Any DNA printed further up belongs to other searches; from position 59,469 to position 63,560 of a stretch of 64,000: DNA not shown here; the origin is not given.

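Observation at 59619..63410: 1263-aa protein stacking three different cell-wall/peptide hydrolase domains behind a glycine-zipper region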

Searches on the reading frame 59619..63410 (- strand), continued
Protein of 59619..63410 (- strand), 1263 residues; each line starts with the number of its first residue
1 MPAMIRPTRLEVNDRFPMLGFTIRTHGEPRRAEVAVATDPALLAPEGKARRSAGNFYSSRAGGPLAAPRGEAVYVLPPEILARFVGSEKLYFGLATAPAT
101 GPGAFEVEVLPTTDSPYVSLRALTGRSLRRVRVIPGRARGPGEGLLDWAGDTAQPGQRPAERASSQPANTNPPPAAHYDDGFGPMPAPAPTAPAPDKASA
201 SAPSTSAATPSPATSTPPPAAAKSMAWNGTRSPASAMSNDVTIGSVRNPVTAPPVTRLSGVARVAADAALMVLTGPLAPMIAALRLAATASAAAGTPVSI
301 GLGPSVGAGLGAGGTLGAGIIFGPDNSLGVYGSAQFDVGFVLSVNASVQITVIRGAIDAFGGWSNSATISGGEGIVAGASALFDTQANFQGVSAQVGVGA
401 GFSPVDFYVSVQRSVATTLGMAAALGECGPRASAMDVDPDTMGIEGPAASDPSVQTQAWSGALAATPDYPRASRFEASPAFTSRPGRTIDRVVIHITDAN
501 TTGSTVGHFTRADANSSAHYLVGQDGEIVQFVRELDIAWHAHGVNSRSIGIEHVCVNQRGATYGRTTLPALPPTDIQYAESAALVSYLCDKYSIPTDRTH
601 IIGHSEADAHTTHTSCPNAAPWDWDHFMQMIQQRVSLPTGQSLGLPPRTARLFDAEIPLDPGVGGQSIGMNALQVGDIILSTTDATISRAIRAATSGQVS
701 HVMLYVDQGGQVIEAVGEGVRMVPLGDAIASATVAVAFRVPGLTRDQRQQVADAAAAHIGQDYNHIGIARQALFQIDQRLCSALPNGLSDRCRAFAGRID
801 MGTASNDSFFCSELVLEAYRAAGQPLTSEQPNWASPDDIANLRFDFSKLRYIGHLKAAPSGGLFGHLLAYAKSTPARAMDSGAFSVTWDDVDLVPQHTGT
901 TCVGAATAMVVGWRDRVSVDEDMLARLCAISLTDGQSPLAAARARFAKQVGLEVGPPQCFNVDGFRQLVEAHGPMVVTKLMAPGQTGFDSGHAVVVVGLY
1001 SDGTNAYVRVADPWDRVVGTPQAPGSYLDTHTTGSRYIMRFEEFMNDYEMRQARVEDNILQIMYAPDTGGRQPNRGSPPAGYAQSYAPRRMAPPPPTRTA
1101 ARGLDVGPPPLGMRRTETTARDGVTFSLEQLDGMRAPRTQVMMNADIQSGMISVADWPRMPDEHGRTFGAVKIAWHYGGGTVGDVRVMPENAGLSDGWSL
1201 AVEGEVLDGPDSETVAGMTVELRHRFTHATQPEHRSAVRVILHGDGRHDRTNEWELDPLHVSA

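Call 14: search_solved_structures(query=window:59619-63410:-, max_evalue=0.01)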
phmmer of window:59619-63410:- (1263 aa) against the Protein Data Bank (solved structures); distinct sequences matched with E-value up to 0.01: 2.
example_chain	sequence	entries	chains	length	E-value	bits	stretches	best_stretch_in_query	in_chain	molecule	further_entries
1j3g_A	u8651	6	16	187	0.00022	22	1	513-631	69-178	AmpD protein | 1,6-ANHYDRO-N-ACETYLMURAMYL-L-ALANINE AMIDASE AMPD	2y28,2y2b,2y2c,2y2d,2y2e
2if6_A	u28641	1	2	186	0.00056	20.7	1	674-765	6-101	Hypothetical protein yiiX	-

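Call 15: list_cluster_members(proteins=[P0001, P0005, P0029, P0015])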
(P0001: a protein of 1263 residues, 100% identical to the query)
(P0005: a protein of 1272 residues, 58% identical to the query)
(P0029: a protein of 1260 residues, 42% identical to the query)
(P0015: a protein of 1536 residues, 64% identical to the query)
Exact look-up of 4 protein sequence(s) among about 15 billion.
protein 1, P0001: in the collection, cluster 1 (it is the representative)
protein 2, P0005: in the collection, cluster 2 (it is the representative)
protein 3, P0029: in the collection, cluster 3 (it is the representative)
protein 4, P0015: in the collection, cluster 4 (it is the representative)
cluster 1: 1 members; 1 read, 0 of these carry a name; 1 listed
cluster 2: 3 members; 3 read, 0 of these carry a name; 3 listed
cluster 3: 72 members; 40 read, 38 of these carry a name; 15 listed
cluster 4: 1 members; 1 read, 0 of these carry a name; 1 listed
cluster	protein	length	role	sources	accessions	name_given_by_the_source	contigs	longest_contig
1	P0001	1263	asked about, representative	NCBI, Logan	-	-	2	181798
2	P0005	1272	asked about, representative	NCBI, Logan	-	-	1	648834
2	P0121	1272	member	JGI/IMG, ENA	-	-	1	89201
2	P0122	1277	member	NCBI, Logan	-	-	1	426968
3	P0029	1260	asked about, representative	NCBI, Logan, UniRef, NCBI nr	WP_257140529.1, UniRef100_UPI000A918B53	N-acetylmuramoyl-L-alanine amidase [Burkholderia sp. RF2-non_BP3] | N-acetylmuramoyl-L-alanine amidase n=1 Tax=Burkholderia sp. RF2-non_BP3 TaxID=1637844 ...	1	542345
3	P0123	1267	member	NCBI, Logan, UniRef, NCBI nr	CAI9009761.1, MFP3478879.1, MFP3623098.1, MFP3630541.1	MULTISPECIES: N-acetylmuramoyl-L-alanine amidase [Burkholderia] | N-acetylmuramoyl-L-alanine amidase n=1 Tax=Burkholderia TaxID=32008 RepID=UPI001FC7E60F | N-acetylmuramoyl-L-alanine amidase [Burkholderia ambifaria]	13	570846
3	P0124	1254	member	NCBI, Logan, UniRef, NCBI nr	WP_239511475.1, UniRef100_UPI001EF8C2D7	N-acetylmuramoyl-L-alanine amidase [Burkholderia sp. JP2-270] | N-acetylmuramoyl-L-alanine amidase n=1 Tax=Burkholderia sp. JP2-270 TaxID=2217913 ...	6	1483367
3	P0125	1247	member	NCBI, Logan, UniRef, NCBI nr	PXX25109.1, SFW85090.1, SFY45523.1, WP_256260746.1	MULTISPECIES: N-acetylmuramoyl-L-alanine amidase [Burkholderia] | N-acetylmuramoyl-L-alanine amidase n=1 Tax=Burkholderia pyrrocinia TaxID=60550 ...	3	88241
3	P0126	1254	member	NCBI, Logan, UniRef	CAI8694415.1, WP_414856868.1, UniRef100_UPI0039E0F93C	N-acetylmuramoyl-L-alanine amidase [Burkholderia sp. IT-111MI5] | N-acetylmuramoyl-L-alanine amidase n=1 Tax=Burkholderia sp. IT-111MI5 TaxID=3026439 ...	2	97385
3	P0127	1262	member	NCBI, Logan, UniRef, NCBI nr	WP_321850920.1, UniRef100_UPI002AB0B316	N-acetylmuramoyl-L-alanine amidase [Burkholderia diffusa] | N-acetylmuramoyl-L-alanine amidase n=1 Tax=Burkholderia diffusa TaxID=488732 ...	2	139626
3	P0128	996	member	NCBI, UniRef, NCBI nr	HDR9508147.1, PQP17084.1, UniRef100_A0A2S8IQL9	N-acetylmuramoyl-L-alanine amidase [Burkholderia cepacia] | N-acetylmuramoyl-L-alanine amidase n=2 Tax=Burkholderia cepacia complex TaxID=87882 ...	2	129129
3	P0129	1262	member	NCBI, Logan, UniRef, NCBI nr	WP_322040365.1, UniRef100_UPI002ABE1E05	N-acetylmuramoyl-L-alanine amidase [Burkholderia diffusa] | N-acetylmuramoyl-L-alanine amidase n=1 Tax=Burkholderia diffusa TaxID=488732 ...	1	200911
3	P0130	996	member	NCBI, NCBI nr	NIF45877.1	N-acetylmuramoyl-L-alanine amidase [Burkholderia sp. Tr-862]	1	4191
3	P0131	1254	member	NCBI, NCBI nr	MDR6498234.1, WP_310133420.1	N-acetyl-anhydromuramyl-L-alanine amidase AmpD [Burkholderia ambifaria] | N-acetylmuramoyl-L-alanine amidase [Burkholderia ambifaria]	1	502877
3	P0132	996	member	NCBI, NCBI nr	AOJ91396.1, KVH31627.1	N-acetylmuramoyl-L-alanine amidase [Burkholderia sp. MSMB0856]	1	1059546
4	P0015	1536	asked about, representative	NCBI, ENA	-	-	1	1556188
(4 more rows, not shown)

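Call 16: find_encoding_contigs(protein=P0029, flank=10000, max_places=2)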
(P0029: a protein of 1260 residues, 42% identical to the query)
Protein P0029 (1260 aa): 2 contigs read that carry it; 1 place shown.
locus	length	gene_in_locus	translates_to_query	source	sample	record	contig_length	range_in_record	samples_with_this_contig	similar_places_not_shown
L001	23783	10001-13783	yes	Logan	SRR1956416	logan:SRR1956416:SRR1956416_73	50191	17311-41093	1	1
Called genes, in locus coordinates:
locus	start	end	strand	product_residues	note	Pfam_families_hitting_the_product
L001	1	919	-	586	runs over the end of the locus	PF00115:COX1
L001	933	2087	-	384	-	PF00116:COX2, PF00034:Cytochrom_C, PF13442:Cytochrome_CBB3 (weak)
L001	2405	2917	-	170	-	-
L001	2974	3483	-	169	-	-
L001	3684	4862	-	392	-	PF02515:CoA_transf_3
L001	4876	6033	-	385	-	PF02771:Acyl-CoA_dh_N, PF02770:Acyl-CoA_dh_M, PF00441:Acyl-CoA_dh_1, PF08028:Acyl-CoA_dh_2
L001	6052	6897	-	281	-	PF13452:FAS1_DH_region (weak), PF27832:Htd2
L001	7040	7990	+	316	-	PF00126:HTH_1, PF03466:LysR_substrate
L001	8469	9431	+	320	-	PF00158:Sigma54_activat, PF14532:Sigma54_activ_2, PF01078:Mg_chelatase (faint), PF07728:AAA_5, PF25601:AAA_lid_14, PF02954:HTH_8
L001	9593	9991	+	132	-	PF11950:DUF3467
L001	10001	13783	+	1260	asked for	PF01510:Amidase_2, PF05708:Peptidase_C92 (weak), PF12385:Peptidase_C70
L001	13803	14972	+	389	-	-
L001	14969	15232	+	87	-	-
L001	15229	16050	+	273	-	-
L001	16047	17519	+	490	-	PF00082:Peptidase_S8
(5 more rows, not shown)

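Call 17: find_encoding_contigs(protein=P0031, flank=10000, max_places=2)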
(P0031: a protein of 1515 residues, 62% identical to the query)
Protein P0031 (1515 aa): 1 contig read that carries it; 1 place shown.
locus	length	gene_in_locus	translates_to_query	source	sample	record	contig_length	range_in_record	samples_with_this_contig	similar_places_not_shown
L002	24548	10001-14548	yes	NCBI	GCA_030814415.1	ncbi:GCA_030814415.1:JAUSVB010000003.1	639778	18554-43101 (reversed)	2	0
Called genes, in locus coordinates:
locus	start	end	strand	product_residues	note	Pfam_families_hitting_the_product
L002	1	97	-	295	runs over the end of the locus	PF00528:BPD_transp_1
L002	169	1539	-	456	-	PF01547:SBP_bac_1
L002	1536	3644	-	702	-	PF02449:Glyco_hydro_42, PF08532:Glyco_hydro_42M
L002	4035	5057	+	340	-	PF00356:LacI, PF00532:Peripla_BP_1, PF13377:Peripla_BP_3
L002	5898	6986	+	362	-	-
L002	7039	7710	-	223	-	-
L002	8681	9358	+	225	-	PF13424:TPR_12 (faint), PF03704:BTAD, PF07719:TPR_2 (faint)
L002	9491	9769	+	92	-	-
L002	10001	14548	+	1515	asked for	PF01510:Amidase_2, PF12385:Peptidase_C70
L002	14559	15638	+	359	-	-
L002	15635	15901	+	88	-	-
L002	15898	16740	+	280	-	-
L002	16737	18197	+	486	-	PF00082:Peptidase_S8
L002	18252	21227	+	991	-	-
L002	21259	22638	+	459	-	-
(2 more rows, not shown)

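Call 21: search_protein_families(library=phrogs, proteins=[window:59619-63410:-], max_evalue=0.01)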
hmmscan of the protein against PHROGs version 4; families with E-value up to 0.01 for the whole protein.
window:59619-63410:- (1263 aa): 14 families
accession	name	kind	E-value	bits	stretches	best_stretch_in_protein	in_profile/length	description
phrog_670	-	lysis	3.6e-24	86.6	1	483-641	107-260/596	endolysin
phrog_1128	-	moron, auxiliary metabolic gene and host takeover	1.4e-19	71.6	1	666-881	15-207/381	enoyl-CoA hydratase/carnithine racemase-like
phrog_1794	-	lysis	3.2e-18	67.2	1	483-649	50-209/336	amidase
phrog_19265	-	unknown function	9e-18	65.9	1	482-622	17-146/293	-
phrog_1493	-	lysis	4.1e-16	60.1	1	489-639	34-175/394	endolysin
phrog_833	-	lysis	2e-14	54.9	1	485-635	26-177/294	endolysin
phrog_14048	-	lysis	1.3e-13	52.3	1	483-620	21-155/305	endolysin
phrog_7698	-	lysis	1.2e-11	45.9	1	477-633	12-152/316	endolysin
phrog_9611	-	lysis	1.3e-10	42.3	1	488-640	22-174/246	endolysin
phrog_5867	-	lysis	1.2e-06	27.5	1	511-630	500-618/1029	endolysin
phrog_822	-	lysis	1.7e-06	28.9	1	515-625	56-153/215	amidase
phrog_12609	-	lysis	8.8e-05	23.1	1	493-597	27-134/264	endolysin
phrog_3088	-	lysis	0.00018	22.4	1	492-635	27-160/248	amidase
phrog_700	-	lysis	0.00051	20.5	1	468-554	188-273/491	endolysin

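Call 26: search_protein_families(library=pfam, proteins=[P0058, P0085, P0008, P0103, P0012, P0015, P0049], max_evalue=0.01)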
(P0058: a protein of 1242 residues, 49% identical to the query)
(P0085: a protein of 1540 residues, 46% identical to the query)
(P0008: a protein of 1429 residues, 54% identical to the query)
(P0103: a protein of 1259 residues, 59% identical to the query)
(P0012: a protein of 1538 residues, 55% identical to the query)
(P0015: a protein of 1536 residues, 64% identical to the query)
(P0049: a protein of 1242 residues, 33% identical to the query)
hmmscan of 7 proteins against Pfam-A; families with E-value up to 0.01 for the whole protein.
P0058 (1242 aa): 4 families
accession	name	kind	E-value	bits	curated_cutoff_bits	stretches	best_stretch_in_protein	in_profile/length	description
PF12385.14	Peptidase_C70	-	9.2e-47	158.9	19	2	664-775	12-126/141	Papain-like cysteine protease AvrRpt2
PF13529.12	Peptidase_C39_2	-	6.8e-08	33.6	24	1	659-773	3-143/143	Peptidase_C39 like family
PF11579.13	DUF3238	-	3.7e-07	30.6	21.1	1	552-601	111-157/193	Protein of unknown function (DUF3238)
PF14083.11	PGDYG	-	0.00026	21.7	27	0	980-1055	6-76/102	PGDYG protein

P0085 (1540 aa): 4 families
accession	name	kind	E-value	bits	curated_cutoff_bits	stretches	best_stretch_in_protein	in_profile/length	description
PF12385.14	Peptidase_C70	-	3.9e-55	186.1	19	2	901-1020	4-126/141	Papain-like cysteine protease AvrRpt2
PF13365.12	Trypsin_2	-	3.3e-08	34.8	27.6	1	1150-1290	1-136/144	Trypsin-like peptidase domain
PF11579.13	DUF3238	-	2.3e-06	28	21.1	1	581-657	110-187/193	Protein of unknown function (DUF3238)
PF00089.32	Trypsin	-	6.6e-05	23.3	20.6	1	1129-1247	7-128/220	Trypsin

P0008 (1429 aa): 3 families
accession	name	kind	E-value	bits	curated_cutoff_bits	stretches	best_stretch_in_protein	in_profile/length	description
PF12385.14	Peptidase_C70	-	1.9e-59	200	19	2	861-971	15-126/141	Papain-like cysteine protease AvrRpt2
PF01510.30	Amidase_2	-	3.8e-35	121.5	26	1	683-811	3-130/131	N-acetylmuramoyl-L-alanine amidase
PF14083.11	PGDYG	-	3e-06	27.9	27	0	978-1011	6-39/102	PGDYG protein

P0103 (1259 aa): 2 families
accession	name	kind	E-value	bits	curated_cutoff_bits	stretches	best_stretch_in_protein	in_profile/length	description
PF08924.17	Rv2525c_GlyHyd-like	-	2.9e-24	86.7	27.2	1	900-1027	30-166/198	Rv2525c-like, glycoside hydrolase-like domain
PF05708.18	Peptidase_C92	-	2.2e-10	41.3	27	1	234-327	2-99/166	Permuted papain-like amidase enzyme, YaeF/YiiX, C92 family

P0012 (1538 aa): 5 families
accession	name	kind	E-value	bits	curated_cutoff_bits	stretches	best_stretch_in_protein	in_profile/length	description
PF12385.14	Peptidase_C70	-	3.2e-20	72.9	19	1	895-1019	5-126/141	Papain-like cysteine protease AvrRpt2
PF13365.12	Trypsin_2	-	3.6e-11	44.4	27.6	1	1163-1304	1-136/144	Trypsin-like peptidase domain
PF05708.18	Peptidase_C92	-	1.6e-09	38.5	27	1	675-768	2-99/166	Permuted papain-like amidase enzyme, YaeF/YiiX, C92 family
PF00089.32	Trypsin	-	1.3e-05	25.6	20.6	1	1145-1307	10-189/220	Trypsin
PF11579.13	DUF3238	-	0.00011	22.6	21.1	1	553-602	111-157/193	Protein of unknown function (DUF3238)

P0015 (1536 aa): 3 families
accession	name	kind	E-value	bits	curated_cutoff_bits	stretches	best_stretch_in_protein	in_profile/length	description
PF01510.30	Amidase_2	-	2.6e-88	293.5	26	3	283-414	2-129/131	N-acetylmuramoyl-L-alanine amidase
PF12385.14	Peptidase_C70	-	5.8e-18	65.6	19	1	1149-1269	6-124/141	Papain-like cysteine protease AvrRpt2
PF11579.13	DUF3238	-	0.00022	21.5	21.1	1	811-861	111-157/193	Protein of unknown function (DUF3238)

P0049 (1242 aa): 3 families
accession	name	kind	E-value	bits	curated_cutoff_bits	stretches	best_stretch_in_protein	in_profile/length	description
PF12385.14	Peptidase_C70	-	6.3e-105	347.4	19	4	647-764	10-126/141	Papain-like cysteine protease AvrRpt2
PF14083.11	PGDYG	-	5.5e-06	27.1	27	0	771-798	6-33/102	PGDYG protein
PF22554.1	Chap-C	-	0.00032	21.8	27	0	889-907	20-38/91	TY-Chap C-terminal domain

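Call 67: find_encoding_contigs(protein=P0049, flank=10000, max_places=1)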
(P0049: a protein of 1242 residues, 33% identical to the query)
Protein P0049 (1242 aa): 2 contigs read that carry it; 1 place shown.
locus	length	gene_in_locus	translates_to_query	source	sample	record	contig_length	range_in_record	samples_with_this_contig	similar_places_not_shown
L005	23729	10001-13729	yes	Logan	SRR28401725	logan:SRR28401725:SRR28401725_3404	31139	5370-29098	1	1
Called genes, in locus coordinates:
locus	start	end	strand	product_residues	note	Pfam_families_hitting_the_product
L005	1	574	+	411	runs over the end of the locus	PF00899:ThiF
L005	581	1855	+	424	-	PF01398:JAB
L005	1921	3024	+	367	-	PF16697:Yop-YscD_cpl, PF00498:FHA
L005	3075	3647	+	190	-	PF14446:Prok-RING_1 (weak), PF13828:DUF4190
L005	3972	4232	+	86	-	-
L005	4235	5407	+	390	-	PF13365:Trypsin_2 (weak)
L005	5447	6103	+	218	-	PF00179:UQ_con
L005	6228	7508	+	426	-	PF00012:HSP70, PF06723:MreB_Mbl (faint), PF00012:HSP70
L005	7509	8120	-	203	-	PF06940:DUF1287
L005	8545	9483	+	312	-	PF00158:Sigma54_activat, PF14532:Sigma54_activ_2, PF07728:AAA_5 (weak), PF25601:AAA_lid_14, PF02954:HTH_8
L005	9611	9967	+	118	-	PF11950:DUF3467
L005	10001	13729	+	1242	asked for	PF12385:Peptidase_C70, PF14083:PGDYG (faint), PF12385:Peptidase_C70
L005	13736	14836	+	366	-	-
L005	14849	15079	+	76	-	-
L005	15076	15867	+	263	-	-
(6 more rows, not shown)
